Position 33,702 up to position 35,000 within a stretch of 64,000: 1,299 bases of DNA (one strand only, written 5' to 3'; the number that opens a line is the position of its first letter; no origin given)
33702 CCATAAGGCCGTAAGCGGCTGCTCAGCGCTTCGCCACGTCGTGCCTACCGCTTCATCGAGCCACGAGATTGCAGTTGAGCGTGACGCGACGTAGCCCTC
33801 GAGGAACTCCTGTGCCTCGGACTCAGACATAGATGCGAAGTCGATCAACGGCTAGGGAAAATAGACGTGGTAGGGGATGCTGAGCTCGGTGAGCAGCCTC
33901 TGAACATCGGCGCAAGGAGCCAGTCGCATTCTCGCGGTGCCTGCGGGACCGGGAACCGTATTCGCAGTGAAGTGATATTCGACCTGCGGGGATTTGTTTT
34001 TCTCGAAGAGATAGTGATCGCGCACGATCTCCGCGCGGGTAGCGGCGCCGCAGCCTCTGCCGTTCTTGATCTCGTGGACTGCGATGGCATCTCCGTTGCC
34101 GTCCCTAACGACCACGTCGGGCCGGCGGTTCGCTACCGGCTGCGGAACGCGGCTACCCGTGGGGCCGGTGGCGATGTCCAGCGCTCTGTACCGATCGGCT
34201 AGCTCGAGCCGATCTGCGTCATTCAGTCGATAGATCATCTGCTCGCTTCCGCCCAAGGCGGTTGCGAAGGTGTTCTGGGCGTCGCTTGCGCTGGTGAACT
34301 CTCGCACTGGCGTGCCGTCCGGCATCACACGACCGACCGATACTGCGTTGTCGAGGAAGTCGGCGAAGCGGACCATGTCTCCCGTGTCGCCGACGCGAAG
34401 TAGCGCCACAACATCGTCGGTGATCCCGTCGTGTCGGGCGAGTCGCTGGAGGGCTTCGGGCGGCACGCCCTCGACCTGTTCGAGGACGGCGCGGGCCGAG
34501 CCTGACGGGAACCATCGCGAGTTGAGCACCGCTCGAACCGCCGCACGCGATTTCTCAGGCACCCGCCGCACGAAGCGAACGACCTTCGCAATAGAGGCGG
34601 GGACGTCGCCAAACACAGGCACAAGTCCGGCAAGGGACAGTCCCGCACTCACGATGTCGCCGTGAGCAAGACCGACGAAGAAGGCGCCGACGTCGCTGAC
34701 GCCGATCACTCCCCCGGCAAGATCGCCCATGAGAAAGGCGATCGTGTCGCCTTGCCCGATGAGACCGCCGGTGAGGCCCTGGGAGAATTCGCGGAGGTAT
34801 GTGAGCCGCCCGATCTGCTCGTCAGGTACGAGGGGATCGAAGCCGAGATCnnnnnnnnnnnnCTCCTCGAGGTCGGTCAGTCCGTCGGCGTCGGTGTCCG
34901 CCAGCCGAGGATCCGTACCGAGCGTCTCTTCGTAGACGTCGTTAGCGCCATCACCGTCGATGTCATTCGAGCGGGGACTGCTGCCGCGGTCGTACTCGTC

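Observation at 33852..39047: Intact 1731-aa Sec-type polymorphic toxin in an island where most neighbours are decayed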

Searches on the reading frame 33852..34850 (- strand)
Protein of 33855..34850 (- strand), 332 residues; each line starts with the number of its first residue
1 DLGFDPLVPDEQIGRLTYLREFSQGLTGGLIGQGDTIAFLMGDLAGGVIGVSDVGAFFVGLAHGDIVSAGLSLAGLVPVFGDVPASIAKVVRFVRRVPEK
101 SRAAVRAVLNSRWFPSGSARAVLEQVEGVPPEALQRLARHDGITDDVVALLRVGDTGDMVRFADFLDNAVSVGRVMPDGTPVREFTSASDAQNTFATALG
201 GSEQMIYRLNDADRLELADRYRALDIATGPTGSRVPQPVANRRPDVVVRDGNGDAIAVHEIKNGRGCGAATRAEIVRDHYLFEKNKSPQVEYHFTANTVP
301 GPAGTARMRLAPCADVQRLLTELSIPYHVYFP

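Call 11: find_homologous_proteins(query=window:33855-34850:-, max_evalue=0.01)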
Query seq(332 aa): 8000 candidates shared short words with the query, none scored E <= 0.01.

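Call 18: search_protein_representatives(protein=window:33852-34847:-)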
Query: 331 residues. Proteins with E-value up to 0.001 (for the whole library): 158; up to 1e-10: 22; up to 1e-30: 1. The best 150 are listed.
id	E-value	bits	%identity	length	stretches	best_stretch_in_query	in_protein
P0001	4.1e-214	726.1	100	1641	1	1-331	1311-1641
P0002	3.6e-20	88.8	41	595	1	2-147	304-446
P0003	2.5e-15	72.9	36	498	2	2-162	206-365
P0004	3.0e-15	72.6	36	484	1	2-211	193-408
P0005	5.2e-14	68.5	39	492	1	2-161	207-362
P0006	5.6e-14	68.4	40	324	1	2-149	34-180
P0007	6.2e-14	68.3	41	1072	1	2-160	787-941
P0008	1.7e-13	66.8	31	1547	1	2-297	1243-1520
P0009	1.9e-13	66.7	38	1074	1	2-151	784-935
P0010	4.7e-13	65.4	35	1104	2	2-173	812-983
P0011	5.2e-13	65.3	32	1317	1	2-331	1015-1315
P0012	5.3e-13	65.2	35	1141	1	2-149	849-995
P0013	7.0e-13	64.8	37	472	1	2-147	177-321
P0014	7.3e-13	64.8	38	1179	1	2-195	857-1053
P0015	5.1e-12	62.0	34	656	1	2-144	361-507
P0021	3.9e-11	59.1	28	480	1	2-331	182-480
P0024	1.4e-10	57.3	31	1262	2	2-318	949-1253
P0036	1.3e-09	54.1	34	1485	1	3-160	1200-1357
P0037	1.4e-09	53.9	35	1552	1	2-156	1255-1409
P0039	2.0e-09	53.5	32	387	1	3-172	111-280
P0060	3.2e-08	49.5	29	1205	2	2-163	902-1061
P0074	2.9e-07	46.4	29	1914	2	2-150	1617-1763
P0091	3.4e-06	42.9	33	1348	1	3-120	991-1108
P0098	6.3e-06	42.0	30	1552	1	2-331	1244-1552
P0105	1.4e-05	40.8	31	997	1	2-106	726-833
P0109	1.7e-05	40.6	36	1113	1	4-95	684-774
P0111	1.8e-05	40.5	39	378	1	35-137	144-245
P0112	2.1e-05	40.2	32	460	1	15-153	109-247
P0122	5.2e-05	39.0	30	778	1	17-141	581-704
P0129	1.5e-04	37.4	33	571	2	17-93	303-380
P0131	1.7e-04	37.3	40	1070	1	2-104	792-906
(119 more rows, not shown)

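Call 25: search_protein_families(library=pfam, alignment_id=A1, max_evalue=0.01)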
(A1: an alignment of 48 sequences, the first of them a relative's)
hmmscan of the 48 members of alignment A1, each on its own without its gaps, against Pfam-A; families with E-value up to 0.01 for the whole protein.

A. member 1, P0001 (1641 aa): 4 families
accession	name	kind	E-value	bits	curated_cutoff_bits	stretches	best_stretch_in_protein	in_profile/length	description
PF18884.5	TSP3_bac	-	4.2e-07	30.1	25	1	789-807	1-19/22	Bacterial TSP3 repeat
PF13519.12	VWA_2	-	0.0015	19.6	27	1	1011-1098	21-105/107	von Willebrand factor type A domain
PF13768.12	VWA_3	-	0.002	18.6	27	1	1083-1147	90-154/155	von Willebrand factor type A domain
PF13620.12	CarboxypepD_reg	-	0.004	17.9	32.3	0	636-670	14-55/82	Carboxypeptidase regulatory-like domain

B. families by the number of members that match (of 48 scanned): 25 families
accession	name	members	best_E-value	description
PF18884.5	TSP3_bac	44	6.4e-34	Bacterial TSP3 repeat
PF13768.12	VWA_3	18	2.4e-09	von Willebrand factor type A domain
PF13519.12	VWA_2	17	9.5e-19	von Willebrand factor type A domain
PF00092.34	VWA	15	1.2e-21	von Willebrand factor type A domain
PF00041.27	fn3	14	2.5e-34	Fibronectin type III domain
PF25059.1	FN3_DSCAM-DSCAML_C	8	2.5e-10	DSCAM/DSCAML C-terminal Fn3-like domain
PF16656.11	Pur_ac_phosph_N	7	3.7e-09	Purple acid Phosphatase, N-terminal domain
PF05762.20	VWA_CoxE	5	1.1e-05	VWA domain containing CoxE-like protein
PF24421.1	Ig_J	4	7e-06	Tip attachment protein J, Ig-like domain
PF03495.19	Binary_toxB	4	0.00015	Clostridial binary toxin B/anthrax toxin PA Ca-binding domain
PF25523.1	Ig_RIMBP2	3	6.5e-11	RIMBP2-like, immunoglobulin-like domain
PF13620.12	CarboxypepD_reg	3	0.00028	Carboxypeptidase regulatory-like domain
PF25788.1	Ig_Rha78A_N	2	4.5e-06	Rha78A-like, N-terminal immunoglobulin domain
PF07495.19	Y_Y_Y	2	0.00023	Y_Y_Y domain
PF25106.1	VWA_4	2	0.0026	von Willebrand factor A domain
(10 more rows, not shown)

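Call 30: search_protein_families(library=ncbifam, alignment_id=A1, max_evalue=0.01)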
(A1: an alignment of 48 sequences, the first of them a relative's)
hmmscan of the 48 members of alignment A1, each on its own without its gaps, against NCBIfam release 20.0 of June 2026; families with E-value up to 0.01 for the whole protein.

A. member 1, P0001 (1641 aa): 3 families
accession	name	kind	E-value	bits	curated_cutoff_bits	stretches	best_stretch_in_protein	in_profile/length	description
NF033765.2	gliding_CglD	equivalog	4.2e-11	41.4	400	2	729-844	106-240/1124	adventurous gliding motility lipoprotein CglD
TIGR03436.1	acidobact_VWFA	subfamily_domain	0.0011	18.5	81.25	1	1012-1159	85-275/324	VWA domain-containing protein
NF047639.1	throspo3_MtsD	equivalog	0.0016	16.6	800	1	705-833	390-531/651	cell-cell cohesion protein MtsD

B. families by the number of members that match (of 48 scanned): 19 families
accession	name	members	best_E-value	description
NF033765.2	gliding_CglD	45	3.8e-27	adventurous gliding motility lipoprotein CglD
NF047639.1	throspo3_MtsD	39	7.7e-17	cell-cell cohesion protein MtsD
TIGR03436.1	acidobact_VWFA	16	4.6e-13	VWA domain-containing protein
TIGR00868.1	hCaCC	15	3.9e-15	calcium-activated chloride channel protein 1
NF047508.1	VWA_BatA_Lepto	15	1.1e-14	VWA domain-containing protein BatA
TIGR03788.1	marine_srt_targ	14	1.5e-14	marine proteobacterial sortase target protein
NF010238.0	PRK13685.1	14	3.7e-10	hypothetical protein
TIGR02442.1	Cob-chelat-sub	9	1.7e-10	putative cobaltochelatase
NF047506.1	VWA_BatB_Lepto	9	8.1e-09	VWA domain-containing protein BatB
NF045522.1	MXAN_2561_fam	9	2.3e-07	MXAN_2561 family MXYO-CTERM-anchored protein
TIGR02031.1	BchD-ChlD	4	6e-06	magnesium chelatase ATPase subunit D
NF038112.1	myxo_dep_M36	1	6.4e-07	myxosortase-dependent M36 family metallopeptidase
NF050046.1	PueAB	1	4.8e-05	polyurethane esterase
NF033435.1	S-layer_Clost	1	0.00024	S-layer protein SlpA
NF009943.0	PRK13406.1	1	0.00029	magnesium chelatase subunit D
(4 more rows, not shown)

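Call 42: find_encoding_contigs(protein=P0011, flank=5000, max_places=3)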
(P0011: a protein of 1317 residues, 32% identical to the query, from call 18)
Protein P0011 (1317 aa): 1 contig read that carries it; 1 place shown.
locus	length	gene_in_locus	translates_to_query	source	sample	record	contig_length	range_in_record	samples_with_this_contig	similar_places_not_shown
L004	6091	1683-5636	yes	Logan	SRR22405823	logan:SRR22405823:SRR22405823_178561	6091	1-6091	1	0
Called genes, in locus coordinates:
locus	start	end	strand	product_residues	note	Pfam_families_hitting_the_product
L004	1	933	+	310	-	?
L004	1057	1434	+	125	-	-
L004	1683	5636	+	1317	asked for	PF00041:fn3, PF18884:TSP3_bac (faint)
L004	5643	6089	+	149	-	?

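Call 53: list_cluster_members(proteins=[P0001, P0021, P0098, P0008, P0024, P0060, P0037, P0002, P0003, P0074])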
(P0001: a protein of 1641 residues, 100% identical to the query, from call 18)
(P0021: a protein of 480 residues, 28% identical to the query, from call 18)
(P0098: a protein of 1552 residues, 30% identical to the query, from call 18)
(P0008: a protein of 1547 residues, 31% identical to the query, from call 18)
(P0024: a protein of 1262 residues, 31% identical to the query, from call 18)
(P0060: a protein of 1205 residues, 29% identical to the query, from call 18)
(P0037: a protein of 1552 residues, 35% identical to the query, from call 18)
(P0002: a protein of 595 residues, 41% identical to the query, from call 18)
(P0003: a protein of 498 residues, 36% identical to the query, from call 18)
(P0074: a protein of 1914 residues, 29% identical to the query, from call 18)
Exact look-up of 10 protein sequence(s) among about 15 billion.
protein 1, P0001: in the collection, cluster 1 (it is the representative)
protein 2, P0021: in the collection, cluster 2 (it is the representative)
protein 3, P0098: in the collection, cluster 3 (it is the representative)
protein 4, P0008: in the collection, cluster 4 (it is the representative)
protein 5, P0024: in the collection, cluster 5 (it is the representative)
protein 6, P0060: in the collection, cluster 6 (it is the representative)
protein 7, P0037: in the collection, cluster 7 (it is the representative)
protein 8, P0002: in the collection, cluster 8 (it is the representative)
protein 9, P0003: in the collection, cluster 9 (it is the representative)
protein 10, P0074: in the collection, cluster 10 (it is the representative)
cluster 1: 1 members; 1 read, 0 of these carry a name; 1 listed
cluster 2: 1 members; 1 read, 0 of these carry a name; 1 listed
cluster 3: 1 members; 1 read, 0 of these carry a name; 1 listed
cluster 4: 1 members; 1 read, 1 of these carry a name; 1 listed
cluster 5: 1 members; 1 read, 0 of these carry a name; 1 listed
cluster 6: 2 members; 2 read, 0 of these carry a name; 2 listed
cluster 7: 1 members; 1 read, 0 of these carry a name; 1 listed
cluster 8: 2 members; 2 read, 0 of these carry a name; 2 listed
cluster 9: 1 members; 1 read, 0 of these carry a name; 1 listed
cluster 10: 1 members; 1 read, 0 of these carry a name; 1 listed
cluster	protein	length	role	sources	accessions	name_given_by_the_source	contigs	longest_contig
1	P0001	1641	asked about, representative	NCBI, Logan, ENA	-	-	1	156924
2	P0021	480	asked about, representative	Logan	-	-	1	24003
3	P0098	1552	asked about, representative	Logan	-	-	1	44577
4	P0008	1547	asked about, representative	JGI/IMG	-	hypothetical protein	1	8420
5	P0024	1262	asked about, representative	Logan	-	-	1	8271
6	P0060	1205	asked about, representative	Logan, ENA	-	-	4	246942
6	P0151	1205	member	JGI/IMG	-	-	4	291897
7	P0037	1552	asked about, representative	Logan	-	-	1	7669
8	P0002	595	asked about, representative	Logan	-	-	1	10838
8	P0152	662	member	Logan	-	-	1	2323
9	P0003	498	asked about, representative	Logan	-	-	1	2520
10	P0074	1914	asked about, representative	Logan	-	-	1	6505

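Call 57: search_protein_families(library=pfam, proteins=[P0036, P0039, P0105, P0091, P0112, P0111, P0129, P0109, P0122, P0131], max_evalue=0.01)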
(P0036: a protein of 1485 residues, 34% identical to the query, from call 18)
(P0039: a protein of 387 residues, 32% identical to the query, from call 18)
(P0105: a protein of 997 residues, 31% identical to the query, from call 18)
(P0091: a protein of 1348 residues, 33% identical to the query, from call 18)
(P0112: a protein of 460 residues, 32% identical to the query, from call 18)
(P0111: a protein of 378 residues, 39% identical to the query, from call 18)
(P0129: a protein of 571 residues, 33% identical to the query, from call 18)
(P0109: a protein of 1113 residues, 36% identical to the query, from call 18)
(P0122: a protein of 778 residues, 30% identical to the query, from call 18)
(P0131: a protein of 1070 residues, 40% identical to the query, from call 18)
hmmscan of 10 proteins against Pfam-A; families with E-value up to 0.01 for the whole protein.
P0036 (1485 aa): 5 families
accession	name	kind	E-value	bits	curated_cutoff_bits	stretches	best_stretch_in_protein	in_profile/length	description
PF08308.17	PEGA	-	4.8e-31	106.9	20.8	2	1000-1072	2-69/71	PEGA domain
PF18884.5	TSP3_bac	-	1e-24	86.5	25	5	362-383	1-22/22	Bacterial TSP3 repeat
PF13620.12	CarboxypepD_reg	-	6.4e-18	65.3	32.3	2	1009-1070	15-81/82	Carboxypeptidase regulatory-like domain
PF13715.12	CarbopepD_reg_2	-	2.3e-10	40.8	32.2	1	1009-1076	15-82/88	CarboxypepD_reg-like domain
PF14686.12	fn3_3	-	7.4e-06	26.1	24.4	1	1017-1066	24-75/75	Polysaccharide lyase family 4, domain II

P0039 (387 aa): 1 family
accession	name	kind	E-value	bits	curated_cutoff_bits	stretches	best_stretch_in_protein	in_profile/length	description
PF18884.5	TSP3_bac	-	1.5e-14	53.9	25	3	50-69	1-20/22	Bacterial TSP3 repeat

P0105 (997 aa): 5 families
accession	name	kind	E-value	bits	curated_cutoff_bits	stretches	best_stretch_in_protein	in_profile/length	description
PF13519.12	VWA_2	-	1.8e-15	57.9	27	1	411-510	2-106/107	von Willebrand factor type A domain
PF18884.5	TSP3_bac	-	4.5e-13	49.2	25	3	187-208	1-22/22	Bacterial TSP3 repeat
PF00092.34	VWA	-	4.5e-06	27.4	23.8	1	411-509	3-112/174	von Willebrand factor type A domain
PF02013.21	CBM_10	-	1.2e-05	26.2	23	1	28-51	9-34/36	Cellulose or protein binding domain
PF21111.3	CDI_toxin_EC869_like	-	0.0031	18.2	27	0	866-978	2-104/123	CDI toxin restriction endonuclease-like domain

P0091 (1348 aa): 5 families
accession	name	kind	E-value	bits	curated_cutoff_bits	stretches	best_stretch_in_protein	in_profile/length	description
PF13385.13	Laminin_G_3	-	2.8e-25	89.7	27.6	1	134-279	8-151/151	Concanavalin A-like lectin/glucanases superfamily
PF18884.5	TSP3_bac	-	3.1e-10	40.1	25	2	512-533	1-22/22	Bacterial TSP3 repeat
PF19077.6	Big_13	-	1.3e-05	26.1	27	1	255-326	27-102/102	Bacterial Ig-like domain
PF13448.11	DUF4114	-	8.2e-05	23.9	27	1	806-856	30-84/85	Domain of unknown function (DUF4114)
PF00354.24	Pentaxin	-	0.001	19.2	25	1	203-301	82-184/194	Pentaxin family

P0112 (460 aa): 0 families

P0111 (378 aa): 1 family
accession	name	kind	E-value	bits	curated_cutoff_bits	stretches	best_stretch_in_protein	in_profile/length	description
PF18884.5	TSP3_bac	-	0.00017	21.8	25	0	64-82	1-19/22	Bacterial TSP3 repeat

P0129 (571 aa): 4 families
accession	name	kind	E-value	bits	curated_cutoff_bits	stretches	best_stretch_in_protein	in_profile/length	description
PF14412.12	AHH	-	2.3e-13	50.5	22.3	1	468-563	3-108/111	A nuclease family of the HNH/ENDO VII superfamily with conserved AHH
PF00092.34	VWA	-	9e-13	49.3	23.8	1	5-149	25-173/174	von Willebrand factor type A domain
PF13519.12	VWA_2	-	8.6e-09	36.4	27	1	4-86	28-107/107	von Willebrand factor type A domain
PF18884.5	TSP3_bac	-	5.2e-05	23.4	25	0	190-202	1-13/22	Bacterial TSP3 repeat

P0109 (1113 aa): 1 family
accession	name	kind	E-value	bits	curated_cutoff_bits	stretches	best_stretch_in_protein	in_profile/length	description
PF18884.5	TSP3_bac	-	1.3e-23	82.8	25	3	91-112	1-22/22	Bacterial TSP3 repeat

P0122 (778 aa): 6 families
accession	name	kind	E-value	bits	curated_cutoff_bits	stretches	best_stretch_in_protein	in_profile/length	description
PF18884.5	TSP3_bac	-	1.4e-27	95.5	25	4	508-530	1-22/22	Bacterial TSP3 repeat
PF00092.34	VWA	-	1.6e-15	58.2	23.8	1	260-427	2-173/174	von Willebrand factor type A domain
PF13519.12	VWA_2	-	2.4e-10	41.4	27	1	260-365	1-107/107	von Willebrand factor type A domain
PF05762.20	VWA_CoxE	-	2.5e-05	24.3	26.4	1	258-369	57-165/222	VWA domain containing CoxE-like protein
PF01637.24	ATPase_2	-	0.0025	18.1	33.2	0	193-324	46-178/225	ATPase domain predominantly from Archaea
PF10138.15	vWA-TerF-like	-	0.0055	17.3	29.4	0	258-395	2-145/200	vWA found in TerF C terminus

P0131 (1070 aa): 6 families
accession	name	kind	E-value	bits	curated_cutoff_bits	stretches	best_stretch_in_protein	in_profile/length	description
PF00092.34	VWA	-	9.3e-17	62.2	23.8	1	473-634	1-173/174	von Willebrand factor type A domain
PF13519.12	VWA_2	-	4.1e-16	60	27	1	474-576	1-106/107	von Willebrand factor type A domain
PF11429.13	Colicin_D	-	6.5e-14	52.5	25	1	978-1062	1-82/84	Colicin D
PF13768.12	VWA_3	-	7.8e-08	33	27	1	473-621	2-154/155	von Willebrand factor type A domain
PF18884.5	TSP3_bac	-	1.6e-06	28.2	25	2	262-274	1-13/22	Bacterial TSP3 repeat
PF05762.20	VWA_CoxE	-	0.0048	16.8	26.4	1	473-584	58-168/222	VWA domain containing CoxE-like protein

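Call 89: search_dna_similar(query=window:33852-34847:-, collection=plasmids, mode=protein, max_evalue=0.001, max_rows=20)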
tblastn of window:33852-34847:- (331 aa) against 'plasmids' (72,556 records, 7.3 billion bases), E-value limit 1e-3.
Records with a match: 3; places in all: 3; records where one place covers at least 80% of the query: 0.
Best place of each record, by identity: <60% 3.
By first word of the organism name: Vibrio 3.
By predicted mobility (MOB-suite, as given by PLSDB): conjugative 3.
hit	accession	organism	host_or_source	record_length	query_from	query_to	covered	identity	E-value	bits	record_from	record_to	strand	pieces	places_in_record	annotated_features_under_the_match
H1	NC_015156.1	Vibrio nigripulchritudo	-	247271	11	122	34%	36.9%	4e-6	56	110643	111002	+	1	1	VWA domain-containing protein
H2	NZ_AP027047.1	Vibrio nigripulchritudo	Penaeus vannamei,cell ...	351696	11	122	34%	36.1%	3e-5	53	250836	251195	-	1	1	VWA domain-containing protein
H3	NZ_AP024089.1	Vibrio nigripulchritudo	-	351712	11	122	34%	36.1%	3e-5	53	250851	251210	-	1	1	VWA domain-containing protein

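Call 90: get_annotated_region(hit=H1, flank=6000)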
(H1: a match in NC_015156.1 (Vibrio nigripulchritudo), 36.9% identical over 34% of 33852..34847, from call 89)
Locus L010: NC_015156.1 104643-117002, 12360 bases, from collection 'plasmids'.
description: Vibrio nigripulchritudo plasmid VIBNI_pA, complete sequence
organism: Vibrio nigripulchritudo (NCBI taxid 28173)
taxonomy: Bacteria; Pseudomonadota; Gammaproteobacteria; Vibrionales; Vibrionaceae; Vibrio; Vibrio nigripulchritudo
host: -; source: -; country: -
typing (MOB-suite, as given by PLSDB): conjugative; replicon rep_cluster_124; relaxase MOBF; mating-pair formation MPF_F
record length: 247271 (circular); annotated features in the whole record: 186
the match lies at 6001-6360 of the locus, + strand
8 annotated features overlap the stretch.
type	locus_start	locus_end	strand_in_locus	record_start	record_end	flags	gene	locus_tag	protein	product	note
CDS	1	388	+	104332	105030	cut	-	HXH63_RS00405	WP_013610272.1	autoinducer binding domain-containing protein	-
CDS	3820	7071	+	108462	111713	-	-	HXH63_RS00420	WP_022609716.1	VWA domain-containing protein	-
CDS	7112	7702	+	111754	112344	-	-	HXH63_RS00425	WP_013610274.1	hypothetical protein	-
CDS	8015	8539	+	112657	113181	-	-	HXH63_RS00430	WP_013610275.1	prepilin-type N-terminal cleavage/methylation domain-containing protein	-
CDS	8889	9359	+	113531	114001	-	-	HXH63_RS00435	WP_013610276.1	hypothetical protein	-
CDS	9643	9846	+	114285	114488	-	-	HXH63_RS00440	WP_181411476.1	hypothetical protein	-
CDS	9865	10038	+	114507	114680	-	-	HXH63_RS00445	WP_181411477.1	hypothetical protein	-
CDS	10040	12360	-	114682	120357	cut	traI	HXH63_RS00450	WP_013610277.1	conjugative transfer relaxase/helicase TraI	-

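Call 101: search_protein_families(library=pfam, proteins=[L010:3820-7071:+, L010:7112-7702:+], max_evalue=0.1)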
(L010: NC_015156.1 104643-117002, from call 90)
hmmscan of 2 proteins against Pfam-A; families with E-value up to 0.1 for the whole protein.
L010:3820-7071:+ (1083 aa): 7 families
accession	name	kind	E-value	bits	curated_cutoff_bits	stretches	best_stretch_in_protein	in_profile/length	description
PF13519.12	VWA_2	-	3.6e-12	47.3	27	1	317-417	2-106/107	von Willebrand factor type A domain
PF00092.34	VWA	-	7.6e-11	43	23.8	1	316-470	2-168/174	von Willebrand factor type A domain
PF18884.5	TSP3_bac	-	8.4e-11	41.9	25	2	118-138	1-20/22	Bacterial TSP3 repeat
PF05762.20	VWA_CoxE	-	4.8e-05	23.3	26.4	1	310-429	53-172/222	VWA domain containing CoxE-like protein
PF13768.12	VWA_3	-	0.0047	17.4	27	1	315-462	2-154/155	von Willebrand factor type A domain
PF03495.19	Binary_toxB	-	0.008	16.8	25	0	518-601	1-68/78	Clostridial binary toxin B/anthrax toxin PA Ca-binding domain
PF25106.1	VWA_4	-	0.04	13.9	27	1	316-440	2-130/169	von Willebrand factor A domain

L010:7112-7702:+ (196 aa): 2 families
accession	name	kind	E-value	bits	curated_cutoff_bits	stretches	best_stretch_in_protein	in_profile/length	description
PF24651.1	DUF7644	-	0.027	15.3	27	1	3-30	35-62/70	Domain of unknown function (DUF7644)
PF14330.11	DUF4387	-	0.068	14.3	27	0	70-94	7-31/98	Domain of unknown function (DUF4387)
